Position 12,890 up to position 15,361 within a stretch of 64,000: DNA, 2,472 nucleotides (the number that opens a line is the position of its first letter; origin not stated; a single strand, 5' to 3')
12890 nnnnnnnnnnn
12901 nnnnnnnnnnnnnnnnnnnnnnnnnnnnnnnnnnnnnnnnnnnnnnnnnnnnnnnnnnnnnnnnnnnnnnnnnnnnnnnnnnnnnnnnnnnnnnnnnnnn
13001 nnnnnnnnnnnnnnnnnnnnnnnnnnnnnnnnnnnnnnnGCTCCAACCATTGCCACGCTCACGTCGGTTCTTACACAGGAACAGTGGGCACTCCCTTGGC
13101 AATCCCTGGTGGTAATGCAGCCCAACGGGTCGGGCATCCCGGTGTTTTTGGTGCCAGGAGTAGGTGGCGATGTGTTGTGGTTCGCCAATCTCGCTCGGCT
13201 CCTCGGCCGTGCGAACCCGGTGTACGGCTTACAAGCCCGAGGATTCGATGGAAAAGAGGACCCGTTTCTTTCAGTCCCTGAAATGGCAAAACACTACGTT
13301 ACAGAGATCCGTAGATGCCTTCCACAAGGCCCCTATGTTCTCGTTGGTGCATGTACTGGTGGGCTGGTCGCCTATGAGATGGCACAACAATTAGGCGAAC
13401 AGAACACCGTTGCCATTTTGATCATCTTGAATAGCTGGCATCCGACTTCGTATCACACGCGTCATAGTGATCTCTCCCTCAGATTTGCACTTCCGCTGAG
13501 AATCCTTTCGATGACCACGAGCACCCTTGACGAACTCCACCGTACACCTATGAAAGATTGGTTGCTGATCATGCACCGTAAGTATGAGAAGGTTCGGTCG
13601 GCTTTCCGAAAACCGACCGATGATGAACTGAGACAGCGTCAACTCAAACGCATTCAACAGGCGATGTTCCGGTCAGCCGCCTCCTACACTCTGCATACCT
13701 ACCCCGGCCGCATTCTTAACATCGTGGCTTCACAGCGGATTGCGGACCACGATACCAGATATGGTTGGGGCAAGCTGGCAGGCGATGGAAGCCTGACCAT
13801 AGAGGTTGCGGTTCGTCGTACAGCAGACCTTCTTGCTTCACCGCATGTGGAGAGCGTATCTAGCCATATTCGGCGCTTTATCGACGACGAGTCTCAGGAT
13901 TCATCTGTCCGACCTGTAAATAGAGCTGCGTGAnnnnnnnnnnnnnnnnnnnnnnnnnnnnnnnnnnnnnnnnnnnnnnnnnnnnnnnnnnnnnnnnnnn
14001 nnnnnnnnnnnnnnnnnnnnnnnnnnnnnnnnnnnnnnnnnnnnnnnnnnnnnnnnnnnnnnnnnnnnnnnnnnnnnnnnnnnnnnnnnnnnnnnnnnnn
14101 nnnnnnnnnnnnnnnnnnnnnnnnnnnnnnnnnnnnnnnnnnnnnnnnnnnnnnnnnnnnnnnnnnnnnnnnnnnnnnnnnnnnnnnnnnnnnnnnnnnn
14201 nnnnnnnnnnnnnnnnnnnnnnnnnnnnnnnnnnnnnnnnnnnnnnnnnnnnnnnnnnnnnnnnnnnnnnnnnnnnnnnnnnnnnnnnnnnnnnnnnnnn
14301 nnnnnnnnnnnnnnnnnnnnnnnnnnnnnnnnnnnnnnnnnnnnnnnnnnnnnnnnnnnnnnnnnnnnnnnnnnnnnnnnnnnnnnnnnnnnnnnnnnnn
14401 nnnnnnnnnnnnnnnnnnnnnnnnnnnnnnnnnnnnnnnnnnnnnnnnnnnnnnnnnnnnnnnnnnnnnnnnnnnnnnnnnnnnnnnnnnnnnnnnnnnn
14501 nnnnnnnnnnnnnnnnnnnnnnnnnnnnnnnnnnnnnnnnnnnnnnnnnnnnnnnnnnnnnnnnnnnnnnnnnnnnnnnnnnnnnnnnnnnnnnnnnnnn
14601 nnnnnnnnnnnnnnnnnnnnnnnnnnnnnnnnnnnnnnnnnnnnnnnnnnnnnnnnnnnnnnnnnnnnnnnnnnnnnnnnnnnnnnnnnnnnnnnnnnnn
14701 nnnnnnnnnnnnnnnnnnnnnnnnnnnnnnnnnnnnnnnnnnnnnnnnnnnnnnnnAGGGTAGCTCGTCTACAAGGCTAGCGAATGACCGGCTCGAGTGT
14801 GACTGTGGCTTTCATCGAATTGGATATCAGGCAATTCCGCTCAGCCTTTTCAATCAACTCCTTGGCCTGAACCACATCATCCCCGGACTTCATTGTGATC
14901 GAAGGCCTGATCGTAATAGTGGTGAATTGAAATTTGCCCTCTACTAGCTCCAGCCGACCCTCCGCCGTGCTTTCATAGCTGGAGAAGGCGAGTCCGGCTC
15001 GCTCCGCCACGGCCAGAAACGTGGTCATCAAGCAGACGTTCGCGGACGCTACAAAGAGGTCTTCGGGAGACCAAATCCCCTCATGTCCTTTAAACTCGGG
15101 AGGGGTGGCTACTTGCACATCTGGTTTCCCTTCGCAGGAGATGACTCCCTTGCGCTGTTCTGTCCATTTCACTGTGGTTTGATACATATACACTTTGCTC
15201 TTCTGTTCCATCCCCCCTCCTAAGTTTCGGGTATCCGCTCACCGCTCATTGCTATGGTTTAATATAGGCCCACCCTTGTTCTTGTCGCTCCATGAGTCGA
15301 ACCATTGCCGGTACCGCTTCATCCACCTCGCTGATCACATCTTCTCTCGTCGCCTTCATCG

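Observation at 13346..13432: Thioesterase nucleophile elbow reads GxCxG, and the usual Asp position reads Asn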

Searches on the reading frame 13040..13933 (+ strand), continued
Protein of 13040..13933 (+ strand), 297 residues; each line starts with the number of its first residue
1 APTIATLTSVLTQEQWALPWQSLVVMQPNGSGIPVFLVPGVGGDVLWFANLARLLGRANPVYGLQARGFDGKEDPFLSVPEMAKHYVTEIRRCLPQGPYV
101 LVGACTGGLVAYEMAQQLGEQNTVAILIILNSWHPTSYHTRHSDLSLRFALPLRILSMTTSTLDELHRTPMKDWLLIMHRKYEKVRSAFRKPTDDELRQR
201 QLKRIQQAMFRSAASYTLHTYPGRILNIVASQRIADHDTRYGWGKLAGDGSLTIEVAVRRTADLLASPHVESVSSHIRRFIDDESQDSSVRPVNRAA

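Call 78: find_encoding_contigs(protein=P0239, flank=5000, max_places=1)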
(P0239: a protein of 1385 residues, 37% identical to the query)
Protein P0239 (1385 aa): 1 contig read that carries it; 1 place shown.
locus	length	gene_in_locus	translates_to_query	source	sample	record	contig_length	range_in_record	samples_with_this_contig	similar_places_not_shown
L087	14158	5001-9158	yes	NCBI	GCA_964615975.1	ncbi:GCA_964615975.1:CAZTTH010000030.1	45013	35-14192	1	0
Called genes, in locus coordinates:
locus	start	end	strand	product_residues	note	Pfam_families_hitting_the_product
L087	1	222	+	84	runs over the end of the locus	?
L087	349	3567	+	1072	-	PF00668:Condensation, PF00501:AMP-binding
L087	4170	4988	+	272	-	PF13714:PEP_mutase, PF00463:ICL (weak)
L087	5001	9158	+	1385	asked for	PF00668:Condensation, PF00501:AMP-binding, PF13193:AMP-binding_C (faint), PF00550:PP-binding, PF00975:Thioesterase, PF12697:Abhydrolase_6 (weak)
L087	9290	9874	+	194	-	PF01641:SelR, PF24046:At4g08330 (faint)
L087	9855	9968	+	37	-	-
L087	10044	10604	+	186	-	-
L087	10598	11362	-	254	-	PF01026:TatD_DNase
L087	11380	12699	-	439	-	PF13173:AAA_14, PF13635:DUF4143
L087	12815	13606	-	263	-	PF00899:ThiF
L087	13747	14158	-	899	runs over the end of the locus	PF13091:PLDc_2, PF00176:SNF2-rel_dom, PF00270:DEAD, PF00271:Helicase_C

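Call 79: find_encoding_contigs(protein=P0263, flank=5000, max_places=1)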
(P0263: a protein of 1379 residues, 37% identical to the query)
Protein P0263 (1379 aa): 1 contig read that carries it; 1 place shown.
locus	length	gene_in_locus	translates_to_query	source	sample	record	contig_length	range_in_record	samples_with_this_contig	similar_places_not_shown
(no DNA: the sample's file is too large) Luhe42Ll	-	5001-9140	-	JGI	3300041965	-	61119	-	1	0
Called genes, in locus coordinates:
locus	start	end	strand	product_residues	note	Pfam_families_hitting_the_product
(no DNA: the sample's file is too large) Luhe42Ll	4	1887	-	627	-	PF00501:AMP-binding, PF13193:AMP-binding_C, PF00550:PP-binding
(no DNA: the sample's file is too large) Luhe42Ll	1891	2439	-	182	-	PF07331:TctB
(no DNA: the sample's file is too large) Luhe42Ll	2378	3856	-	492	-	-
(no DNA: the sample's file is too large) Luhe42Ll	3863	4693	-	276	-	PF03401:TctC (weak)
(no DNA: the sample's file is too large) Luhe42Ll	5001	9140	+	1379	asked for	PF00668:Condensation, PF00501:AMP-binding, PF13193:AMP-binding_C, PF00550:PP-binding, PF00975:Thioesterase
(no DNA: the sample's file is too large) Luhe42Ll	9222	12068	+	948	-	PF13620:CarboxypepD_reg, PF13715:CarbopepD_reg_2 (weak), PF25183:OMP_b-brl_4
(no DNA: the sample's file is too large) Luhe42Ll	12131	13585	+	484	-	PF02746:MR_MLE_N, PF13378:MR_MLE_C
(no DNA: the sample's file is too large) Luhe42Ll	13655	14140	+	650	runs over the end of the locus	PF01011:PQQ, PF13360:PQQ_2 (faint)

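Call 80: find_encoding_contigs(protein=P0228, flank=5000, max_places=1)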
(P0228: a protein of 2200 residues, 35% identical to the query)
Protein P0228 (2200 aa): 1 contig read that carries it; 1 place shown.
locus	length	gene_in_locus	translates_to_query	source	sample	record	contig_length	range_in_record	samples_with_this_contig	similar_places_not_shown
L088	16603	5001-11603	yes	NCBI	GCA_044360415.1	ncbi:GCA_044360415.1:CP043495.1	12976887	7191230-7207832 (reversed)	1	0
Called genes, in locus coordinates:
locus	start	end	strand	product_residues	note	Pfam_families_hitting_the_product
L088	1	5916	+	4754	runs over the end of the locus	PF00668:Condensation, PF00501:AMP-binding, PF13193:AMP-binding_C, PF00550:PP-binding, PF00668:Condensation, PF00501:AMP-binding, PF00550:PP-binding, PF13193:AMP-binding_C, +8 more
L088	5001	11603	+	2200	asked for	PF00501:AMP-binding, PF13193:AMP-binding_C, PF00550:PP-binding, PF00668:Condensation, PF00501:AMP-binding, PF13193:AMP-binding_C, PF00550:PP-binding, PF00975:Thioesterase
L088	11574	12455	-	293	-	PF01520:Amidase_3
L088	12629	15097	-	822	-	PF02190:LON_substr_bdg, PF00004:AAA, PF07728:AAA_5, PF22667:Lon_lid, PF05362:Lon_C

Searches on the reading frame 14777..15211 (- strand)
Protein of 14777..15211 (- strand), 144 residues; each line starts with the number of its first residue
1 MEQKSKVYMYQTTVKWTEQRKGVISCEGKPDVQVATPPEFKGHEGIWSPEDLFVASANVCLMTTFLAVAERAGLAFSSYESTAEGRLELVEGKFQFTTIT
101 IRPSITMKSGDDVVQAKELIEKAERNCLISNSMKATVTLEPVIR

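Call 36: search_protein_families(library=pfam, proteins=[window:14777-15211:-], max_evalue=0.001)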
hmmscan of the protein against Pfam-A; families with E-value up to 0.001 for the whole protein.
window:14777-15211:- (144 aa): 1 family
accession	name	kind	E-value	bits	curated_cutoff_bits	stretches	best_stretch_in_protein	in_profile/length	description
PF02566.24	OsmC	-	2.1e-18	67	27.5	1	42-140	1-98/100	OsmC-like protein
